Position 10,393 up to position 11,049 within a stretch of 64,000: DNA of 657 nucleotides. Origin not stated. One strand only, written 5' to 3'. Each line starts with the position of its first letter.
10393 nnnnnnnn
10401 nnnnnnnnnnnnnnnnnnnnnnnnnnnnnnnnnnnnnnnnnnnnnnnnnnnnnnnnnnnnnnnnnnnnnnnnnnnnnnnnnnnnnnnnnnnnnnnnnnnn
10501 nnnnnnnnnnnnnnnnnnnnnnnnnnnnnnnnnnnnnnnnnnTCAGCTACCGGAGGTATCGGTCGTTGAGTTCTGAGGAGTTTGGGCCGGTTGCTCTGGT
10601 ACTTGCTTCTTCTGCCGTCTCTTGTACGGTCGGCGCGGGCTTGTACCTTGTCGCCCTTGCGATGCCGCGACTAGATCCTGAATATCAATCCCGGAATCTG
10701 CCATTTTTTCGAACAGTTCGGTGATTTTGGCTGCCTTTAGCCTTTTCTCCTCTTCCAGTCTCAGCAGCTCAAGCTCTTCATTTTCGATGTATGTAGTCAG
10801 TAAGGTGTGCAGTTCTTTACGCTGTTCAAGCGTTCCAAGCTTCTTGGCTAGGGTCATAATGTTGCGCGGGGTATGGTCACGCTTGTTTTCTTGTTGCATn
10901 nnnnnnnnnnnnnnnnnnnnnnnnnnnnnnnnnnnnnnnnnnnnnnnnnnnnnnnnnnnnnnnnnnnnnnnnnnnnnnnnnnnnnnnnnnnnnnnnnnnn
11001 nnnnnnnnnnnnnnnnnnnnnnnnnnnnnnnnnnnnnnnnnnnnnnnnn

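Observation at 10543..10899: Truncated H-NS paralogue (H-NST-like), plus a full-length H-NS at 49687-50088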

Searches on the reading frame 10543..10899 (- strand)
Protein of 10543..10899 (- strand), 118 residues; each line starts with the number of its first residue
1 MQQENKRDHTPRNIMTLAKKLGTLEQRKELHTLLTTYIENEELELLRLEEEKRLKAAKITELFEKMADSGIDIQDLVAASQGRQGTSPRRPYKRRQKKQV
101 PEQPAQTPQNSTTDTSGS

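Call 3: search_protein_families(library=pfam, proteins=[window:10543-10899:-], max_evalue=1)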
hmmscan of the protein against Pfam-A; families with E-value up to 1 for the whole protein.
window:10543-10899:- (118 aa): 2 families
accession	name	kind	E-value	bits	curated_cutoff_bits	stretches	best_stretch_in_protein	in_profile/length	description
PF22470.1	Histone_HNS_N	-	3.8e-05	23.9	24.5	1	23-79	22-78/79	H-NS histone-like proteins, N-terminal domain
PF06391.18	MAT1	-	0.02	15.2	25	1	4-110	75-177/201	CDK-activating kinase assembly factor MAT1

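Call 4: search_protein_families(library=ncbifam, proteins=[window:10543-10899:-], max_evalue=1)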
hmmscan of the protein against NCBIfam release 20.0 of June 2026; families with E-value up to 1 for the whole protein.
window:10543-10899:- (118 aa): 3 families
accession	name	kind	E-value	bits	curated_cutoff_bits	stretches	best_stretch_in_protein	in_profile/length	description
TIGR03362.1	VI_chp_7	equivalog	0.012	14.7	230.1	1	8-116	99-203/476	type VI secretion system protein TssA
NF010247.0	PRK13694.1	subfamily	0.03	14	94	1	34-74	14-50/83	hypothetical protein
NF007656.0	PRK10328.1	equivalog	0.051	13.7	202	1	32-97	34-96/134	DNA-binding protein StpA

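Call 13: find_homologous_proteins(query=window:10543-10899:-, max_evalue=0.001)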
Query window:10543-10899:- (118 aa): 4 proteins with E <= 0.001 among 20 candidates.
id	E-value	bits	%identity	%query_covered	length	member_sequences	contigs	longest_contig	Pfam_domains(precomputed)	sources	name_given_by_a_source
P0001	6.4e-67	240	99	100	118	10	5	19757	-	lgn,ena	-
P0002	5.7e-56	205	85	100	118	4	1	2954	PF22470.2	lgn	-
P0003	3.3e-54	200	86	100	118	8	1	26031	PF22470.2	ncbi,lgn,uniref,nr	ncbi:hypothetical protein [Aeromonas sp. Prich7-2]|uniref:H-NS family histone-like protein n=1 Tax=A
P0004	3.3e-53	196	84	100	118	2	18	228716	PF22470.2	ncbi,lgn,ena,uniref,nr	ncbi:hypothetical protein E4188_23715 (plasmid) [Aeromonas media]|uniref:DNA-binding protein H-NS-li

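Call 18: search_solved_structures(query=A1, max_evalue=1, show_alignments=3)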
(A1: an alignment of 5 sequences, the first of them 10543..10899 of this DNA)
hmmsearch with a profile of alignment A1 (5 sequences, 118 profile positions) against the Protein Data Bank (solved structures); distinct sequences matched with E-value up to 1: 5.
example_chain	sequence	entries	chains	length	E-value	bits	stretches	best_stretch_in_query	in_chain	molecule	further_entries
21gi_A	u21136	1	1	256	0.0013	22.3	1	14-56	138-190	A designed protein Three-twist Knot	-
2bo3_A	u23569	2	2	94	0.073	16.7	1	14-56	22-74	HYPOTHETICAL PROTEIN HP0242 | Uncharacterized protein HP0242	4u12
8x7f_A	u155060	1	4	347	0.18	15.4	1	20-66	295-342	Trifunctional NAD biosynthesis/regulator protein NadR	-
3mlg_A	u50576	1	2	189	0.21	15.2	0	15-68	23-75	2X chimera of Helicobacter pylori protein HP0242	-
3mli_A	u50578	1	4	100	0.45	14.1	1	14-56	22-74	Putative uncharacterized protein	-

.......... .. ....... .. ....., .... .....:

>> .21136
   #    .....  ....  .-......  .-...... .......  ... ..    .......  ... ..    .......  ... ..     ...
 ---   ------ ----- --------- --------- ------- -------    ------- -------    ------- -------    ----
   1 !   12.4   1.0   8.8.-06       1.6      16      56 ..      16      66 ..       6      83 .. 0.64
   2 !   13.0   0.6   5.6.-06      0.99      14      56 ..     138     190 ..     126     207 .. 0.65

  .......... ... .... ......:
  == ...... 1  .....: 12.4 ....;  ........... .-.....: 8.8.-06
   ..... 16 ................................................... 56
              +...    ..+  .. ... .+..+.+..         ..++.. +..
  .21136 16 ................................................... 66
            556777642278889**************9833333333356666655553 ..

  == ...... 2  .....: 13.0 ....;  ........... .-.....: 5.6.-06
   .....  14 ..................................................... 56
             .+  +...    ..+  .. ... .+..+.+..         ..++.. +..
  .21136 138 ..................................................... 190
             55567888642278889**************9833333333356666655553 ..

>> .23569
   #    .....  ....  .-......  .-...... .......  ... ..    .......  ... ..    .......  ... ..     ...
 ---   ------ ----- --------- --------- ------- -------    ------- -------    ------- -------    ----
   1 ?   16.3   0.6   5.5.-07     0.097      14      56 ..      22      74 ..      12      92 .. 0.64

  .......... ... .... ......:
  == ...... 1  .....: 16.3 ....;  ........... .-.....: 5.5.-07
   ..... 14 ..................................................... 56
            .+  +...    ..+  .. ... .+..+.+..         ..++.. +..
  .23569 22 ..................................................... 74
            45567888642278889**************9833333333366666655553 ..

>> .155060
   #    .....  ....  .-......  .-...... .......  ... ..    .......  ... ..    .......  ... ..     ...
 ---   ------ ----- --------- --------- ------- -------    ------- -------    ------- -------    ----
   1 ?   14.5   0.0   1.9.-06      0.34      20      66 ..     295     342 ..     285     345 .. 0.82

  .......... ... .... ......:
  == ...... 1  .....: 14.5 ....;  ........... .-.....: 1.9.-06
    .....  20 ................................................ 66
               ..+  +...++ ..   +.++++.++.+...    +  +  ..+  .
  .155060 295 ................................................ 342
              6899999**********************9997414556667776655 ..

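Call 26: predict_structure(alignment_id=A1)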
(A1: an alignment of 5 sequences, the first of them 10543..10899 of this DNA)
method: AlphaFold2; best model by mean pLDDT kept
length: 118 residues; sequences in the alignment: 5
mean_pLDDT: 73.2   pTM: 0.44
mean pLDDT of the five models: 73.2, 71.4, 71.0, 69.9, 65.6
residues with pLDDT >= 90: 36; 70-90: 40; 50-70: 18; < 50: 24
segments of 3 or more residues with pLDDT < 50: 1-4, 99-118
pLDDT, mean of each block of 10 residues (from residue 1): 58 86 89 92 95 94 83 75 67 52 42 39
secondary structure, 60 per line:
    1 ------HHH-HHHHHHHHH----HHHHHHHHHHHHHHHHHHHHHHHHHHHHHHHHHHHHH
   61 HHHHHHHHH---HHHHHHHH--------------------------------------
elements in order: H11-19 H24-69 H73-80

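Call 28: search_protein_representatives(alignment_id=A1)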
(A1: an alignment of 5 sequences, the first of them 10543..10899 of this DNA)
Query: 5 sequences, 118 profile positions. Proteins with E-value up to 0.001 (for the whole library): 4; up to 1e-10: 4; up to 1e-30: 1. The best 4 are listed.
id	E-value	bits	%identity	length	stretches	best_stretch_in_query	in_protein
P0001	9.0e-71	251.9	-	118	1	1-118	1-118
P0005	1.5e-20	89.9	-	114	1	2-100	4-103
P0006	5.3e-14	68.8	-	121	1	1-111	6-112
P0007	4.1e-13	65.9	-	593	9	87-114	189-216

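Call 30: fold_search(model_id=the predicted structure, library=pdb)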
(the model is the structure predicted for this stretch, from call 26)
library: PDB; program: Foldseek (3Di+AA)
matches with E <= 10: 1; with E <= 0.001: 0
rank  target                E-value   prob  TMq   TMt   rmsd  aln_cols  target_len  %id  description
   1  3t4r                  6.9e+00  0.12  0.23  0.34   3.2        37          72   22  Lettuce Necrotic Yellow Virus Phosphoprotein C-Terminal Domain (released 2013-01-30)

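Call 31: search_protein_families(library=pfam, proteins=[P0002, P0003, P0004, P0005, P0006], max_evalue=0.1)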
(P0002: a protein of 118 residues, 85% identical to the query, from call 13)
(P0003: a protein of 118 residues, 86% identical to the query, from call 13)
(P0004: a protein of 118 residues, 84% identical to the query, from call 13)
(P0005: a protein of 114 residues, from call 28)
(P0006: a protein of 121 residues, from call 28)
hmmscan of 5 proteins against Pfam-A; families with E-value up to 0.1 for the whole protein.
P0002 (118 aa): 3 families
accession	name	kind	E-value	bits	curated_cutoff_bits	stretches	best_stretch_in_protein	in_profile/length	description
PF22470.1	Histone_HNS_N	-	5.1e-07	29.9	24.5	1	23-79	22-78/79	H-NS histone-like proteins, N-terminal domain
PF06391.18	MAT1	-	0.013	15.8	25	1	4-112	75-179/201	CDK-activating kinase assembly factor MAT1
PF01517.23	HDV_ag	-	0.024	15.1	27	1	9-86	99-178/187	Hepatitis delta virus delta antigen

P0003 (118 aa): 2 families
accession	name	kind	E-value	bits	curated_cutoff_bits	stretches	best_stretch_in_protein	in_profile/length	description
PF22470.1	Histone_HNS_N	-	3.5e-06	27.3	24.5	1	23-79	22-78/79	H-NS histone-like proteins, N-terminal domain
PF01517.23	HDV_ag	-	0.053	14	27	1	8-87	98-179/187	Hepatitis delta virus delta antigen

P0004 (118 aa): 2 families
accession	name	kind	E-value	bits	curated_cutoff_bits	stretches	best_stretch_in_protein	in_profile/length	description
PF22470.1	Histone_HNS_N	-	2e-07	31.2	24.5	1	23-79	22-78/79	H-NS histone-like proteins, N-terminal domain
PF06391.18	MAT1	-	0.024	15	25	1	4-106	75-177/201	CDK-activating kinase assembly factor MAT1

P0005 (114 aa): 3 families
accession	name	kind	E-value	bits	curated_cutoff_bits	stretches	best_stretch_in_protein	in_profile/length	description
PF22470.1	Histone_HNS_N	-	1.4e-05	25.3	24.5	1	18-81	16-78/79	H-NS histone-like proteins, N-terminal domain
PF03213.20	Pox_P35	-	0.029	14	22.3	1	41-89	115-163/323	Poxvirus P35 protein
PF00984.24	UDPG_MGDP_dh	-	0.088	13.4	25.4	0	51-87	11-47/94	UDP-glucose/GDP-mannose dehydrogenase family, central domain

P0006 (121 aa): 6 families
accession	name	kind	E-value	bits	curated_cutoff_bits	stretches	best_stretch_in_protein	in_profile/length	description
PF22470.1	Histone_HNS_N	-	4.3e-05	23.8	24.5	1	28-83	22-77/79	H-NS histone-like proteins, N-terminal domain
PF06391.18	MAT1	-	0.00097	19.5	25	1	17-107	83-171/201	CDK-activating kinase assembly factor MAT1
PF08861.15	DUF1828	-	0.0097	16.6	22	0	32-69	52-89/91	Domain of unknown function DUF1828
PF09969.14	DUF2203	-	0.016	16.3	24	1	21-87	21-85/122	Uncharacterized conserved protein (DUF2203)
PF21782.3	PKMT_2nd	-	0.094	13.6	27.8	0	24-72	39-86/98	PKMT, C-terminal winged helix domain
PF06745.19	ATPase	-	0.096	12.5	26.6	0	31-93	78-140/231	KaiC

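Call 38: find_encoding_contigs(protein=P0005, flank=10000, max_places=4)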
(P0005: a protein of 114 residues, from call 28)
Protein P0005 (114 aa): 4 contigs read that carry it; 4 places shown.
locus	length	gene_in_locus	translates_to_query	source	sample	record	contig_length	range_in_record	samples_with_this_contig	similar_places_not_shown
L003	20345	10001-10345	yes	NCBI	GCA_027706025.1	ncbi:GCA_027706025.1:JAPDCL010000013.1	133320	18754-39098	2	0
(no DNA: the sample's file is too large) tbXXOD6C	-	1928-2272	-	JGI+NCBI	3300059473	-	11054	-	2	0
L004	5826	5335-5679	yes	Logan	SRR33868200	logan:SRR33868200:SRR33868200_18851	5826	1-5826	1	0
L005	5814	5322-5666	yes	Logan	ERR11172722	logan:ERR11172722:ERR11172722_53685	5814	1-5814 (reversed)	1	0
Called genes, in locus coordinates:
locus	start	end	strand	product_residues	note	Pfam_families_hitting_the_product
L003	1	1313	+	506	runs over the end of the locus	PF07916:TraG_N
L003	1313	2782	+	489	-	PF07916:TraG_N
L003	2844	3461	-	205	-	-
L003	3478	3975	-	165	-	-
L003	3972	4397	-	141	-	-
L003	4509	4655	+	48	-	-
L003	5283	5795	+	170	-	-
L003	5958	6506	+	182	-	-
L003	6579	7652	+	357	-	-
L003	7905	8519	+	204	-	-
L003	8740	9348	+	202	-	-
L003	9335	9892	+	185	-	-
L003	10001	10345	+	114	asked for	-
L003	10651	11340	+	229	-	PF11672:DUF3268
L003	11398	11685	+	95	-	-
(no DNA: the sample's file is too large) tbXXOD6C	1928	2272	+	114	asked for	-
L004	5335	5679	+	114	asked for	-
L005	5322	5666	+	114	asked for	-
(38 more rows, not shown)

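Call 39: find_encoding_contigs(protein=P0006, flank=10000, max_places=4)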
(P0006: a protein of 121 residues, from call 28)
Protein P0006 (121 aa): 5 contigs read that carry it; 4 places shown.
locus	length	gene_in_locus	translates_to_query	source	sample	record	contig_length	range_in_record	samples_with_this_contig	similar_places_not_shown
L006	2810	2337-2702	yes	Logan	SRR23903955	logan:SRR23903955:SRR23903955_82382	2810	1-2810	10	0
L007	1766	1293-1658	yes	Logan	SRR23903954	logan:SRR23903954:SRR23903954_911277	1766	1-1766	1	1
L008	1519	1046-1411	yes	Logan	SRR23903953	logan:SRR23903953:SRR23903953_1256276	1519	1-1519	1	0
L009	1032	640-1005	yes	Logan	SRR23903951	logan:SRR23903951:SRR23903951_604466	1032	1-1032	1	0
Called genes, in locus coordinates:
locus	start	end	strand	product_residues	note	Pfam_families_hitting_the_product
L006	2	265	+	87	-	?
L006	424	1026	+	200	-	-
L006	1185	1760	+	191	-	-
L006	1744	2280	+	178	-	-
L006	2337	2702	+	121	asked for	-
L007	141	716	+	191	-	-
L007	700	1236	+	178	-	-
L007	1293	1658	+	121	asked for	-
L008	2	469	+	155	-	?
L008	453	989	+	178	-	-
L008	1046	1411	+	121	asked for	-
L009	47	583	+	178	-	-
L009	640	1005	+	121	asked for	-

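Call 40: find_related_loci(query=A2, collection=genome_contigs, flank=10000)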
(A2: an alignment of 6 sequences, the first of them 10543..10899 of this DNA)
Query A2 (118 aa) in genome_contigs; peptide patterns used: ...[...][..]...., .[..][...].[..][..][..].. (x = any residue, [..] = any of these).
57 stretches matched a pattern, but none encodes a relative of the query by tblastn (E <= 1e-3).

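Call 41: find_related_loci(query=A2, collection=metagenome_contigs, flank=10000)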
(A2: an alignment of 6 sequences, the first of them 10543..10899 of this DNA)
Query A2 (118 aa) in metagenome_contigs; peptide patterns used: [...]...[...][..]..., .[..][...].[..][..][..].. (x = any residue, [..] = any of these).
115 stretches matched a pattern; 1 encode a relative of the query (tblastn E <= 1e-3); 1 distinct loci.
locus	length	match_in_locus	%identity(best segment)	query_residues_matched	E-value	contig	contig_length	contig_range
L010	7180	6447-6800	100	1-118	6e-78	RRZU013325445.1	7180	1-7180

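Call 42: search_dna_similar(query=window:10543-10899:-, collection=plasmids, mode=protein, max_evalue=0.01, max_rows=60)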
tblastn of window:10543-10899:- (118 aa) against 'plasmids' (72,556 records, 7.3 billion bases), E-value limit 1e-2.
Records with a match: 13; places in all: 13; records where one place covers at least 80% of the query: 13.
Best place of each record, by identity: >=99% 1; 80-90% 12.
By first word of the organism name: Aeromonas 13.
By predicted mobility (MOB-suite, as given by PLSDB): mobilizable 12; non-mobilizable 1.
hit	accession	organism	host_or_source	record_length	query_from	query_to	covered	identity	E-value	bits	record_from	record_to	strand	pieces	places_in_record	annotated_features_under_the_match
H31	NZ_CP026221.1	Aeromonas sp. ASNIH4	-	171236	1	118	100%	100.0%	3e-50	177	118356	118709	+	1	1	hypothetical protein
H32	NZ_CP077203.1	Aeromonas sp. FDAARGOS 1402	-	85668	1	118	100%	86.4%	4e-41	150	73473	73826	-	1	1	hypothetical protein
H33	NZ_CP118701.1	Aeromonas hydrophila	Homo sapiens,cell culture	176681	1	118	100%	86.4%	4e-41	150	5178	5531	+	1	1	hypothetical protein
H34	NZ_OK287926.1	Aeromonas caviae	-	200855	1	118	100%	86.4%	4e-41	150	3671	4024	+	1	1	hypothetical protein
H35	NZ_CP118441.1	Aeromonas caviae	Homo sapiens,cell culture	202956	1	118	100%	86.4%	4e-41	150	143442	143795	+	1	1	hypothetical protein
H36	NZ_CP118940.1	Aeromonas caviae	Homo sapiens,cell culture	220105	1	118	100%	86.4%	4e-41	150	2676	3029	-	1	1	hypothetical protein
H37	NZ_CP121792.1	Aeromonas caviae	Homo sapiens,plasma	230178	1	118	100%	86.4%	4e-41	150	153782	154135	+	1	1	hypothetical protein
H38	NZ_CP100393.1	Aeromonas caviae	bile,bile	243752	1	118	100%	84.6%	1e-31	159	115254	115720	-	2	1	hypothetical protein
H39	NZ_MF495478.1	Aeromonas salmonicida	-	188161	1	118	100%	83.9%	6e-42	153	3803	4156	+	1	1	hypothetical protein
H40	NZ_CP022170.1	Aeromonas salmonicida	Atlantic salmon,The RAS Atlantic Salmon ...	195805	1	118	100%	83.9%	6e-42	153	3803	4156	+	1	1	hypothetical protein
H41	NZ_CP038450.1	Aeromonas media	cell culture,sludge from bioreactor ...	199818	1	118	100%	83.9%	6e-42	153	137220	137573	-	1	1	hypothetical protein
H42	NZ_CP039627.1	Aeromonas caviae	sludge,cell culture,sludge from ...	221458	1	118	100%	83.9%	6e-42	153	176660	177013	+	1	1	hypothetical protein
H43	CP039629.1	Aeromonas caviae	sludge,cell culture,sludge from ...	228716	1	118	100%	83.9%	6e-42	153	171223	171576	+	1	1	hypothetical protein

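Call 67: get_annotated_region(hit=H39, flank=1500)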
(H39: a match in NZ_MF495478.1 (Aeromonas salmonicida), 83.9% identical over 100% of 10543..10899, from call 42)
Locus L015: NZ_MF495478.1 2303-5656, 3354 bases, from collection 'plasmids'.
description: Aeromonas salmonicida plasmid pS121-1b, complete sequence
organism: Aeromonas salmonicida (NCBI taxid 645)
taxonomy: Bacteria; Pseudomonadota; Gammaproteobacteria; Aeromonadales; Aeromonadaceae; Aeromonas; Aeromonas salmonicida
host: -; source: -; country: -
typing (MOB-suite, as given by PLSDB): mobilizable; replicon rep_cluster_1332; relaxase MOBH
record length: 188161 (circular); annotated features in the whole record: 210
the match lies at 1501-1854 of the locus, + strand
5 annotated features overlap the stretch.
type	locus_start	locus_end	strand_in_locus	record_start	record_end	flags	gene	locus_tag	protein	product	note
CDS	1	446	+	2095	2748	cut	-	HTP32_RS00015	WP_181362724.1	hypothetical protein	-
CDS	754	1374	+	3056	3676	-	-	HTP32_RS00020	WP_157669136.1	hypothetical protein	-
CDS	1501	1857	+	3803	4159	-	-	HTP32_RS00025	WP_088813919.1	hypothetical protein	-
CDS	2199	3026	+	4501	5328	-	-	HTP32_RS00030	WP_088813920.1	zinc-finger-containing protein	-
CDS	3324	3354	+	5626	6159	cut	-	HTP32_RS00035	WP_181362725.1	hypothetical protein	-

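Call 68: get_annotated_region(hit=H33, flank=1500)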
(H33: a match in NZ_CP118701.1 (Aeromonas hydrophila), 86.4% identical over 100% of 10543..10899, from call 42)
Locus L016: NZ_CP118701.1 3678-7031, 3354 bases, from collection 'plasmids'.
description: Aeromonas hydrophila strain K522 plasmid pK522-MOX, complete sequence
organism: Aeromonas hydrophila (NCBI taxid 644)
taxonomy: Bacteria; Pseudomonadota; Gammaproteobacteria; Aeromonadales; Aeromonadaceae; Aeromonas; Aeromonas hydrophila
host: -; source: Homo sapiens,cell culture; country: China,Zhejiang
typing (MOB-suite, as given by PLSDB): mobilizable; replicon rep_cluster_1332; relaxase MOBH
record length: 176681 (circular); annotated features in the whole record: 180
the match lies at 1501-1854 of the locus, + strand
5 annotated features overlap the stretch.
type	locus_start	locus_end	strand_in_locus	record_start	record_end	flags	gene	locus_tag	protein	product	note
CDS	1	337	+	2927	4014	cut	-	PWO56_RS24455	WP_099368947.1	IS3-like element ISKpn10 family transposase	GO:0006313 - DNA transposition [Evidence IEA]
CDS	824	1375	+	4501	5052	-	-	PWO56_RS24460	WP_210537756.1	hypothetical protein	-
CDS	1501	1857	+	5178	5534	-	-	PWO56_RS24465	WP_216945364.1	hypothetical protein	-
CDS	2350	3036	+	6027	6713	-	-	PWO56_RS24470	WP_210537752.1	zinc-finger-containing protein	-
CDS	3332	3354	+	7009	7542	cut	-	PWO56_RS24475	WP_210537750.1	hypothetical protein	-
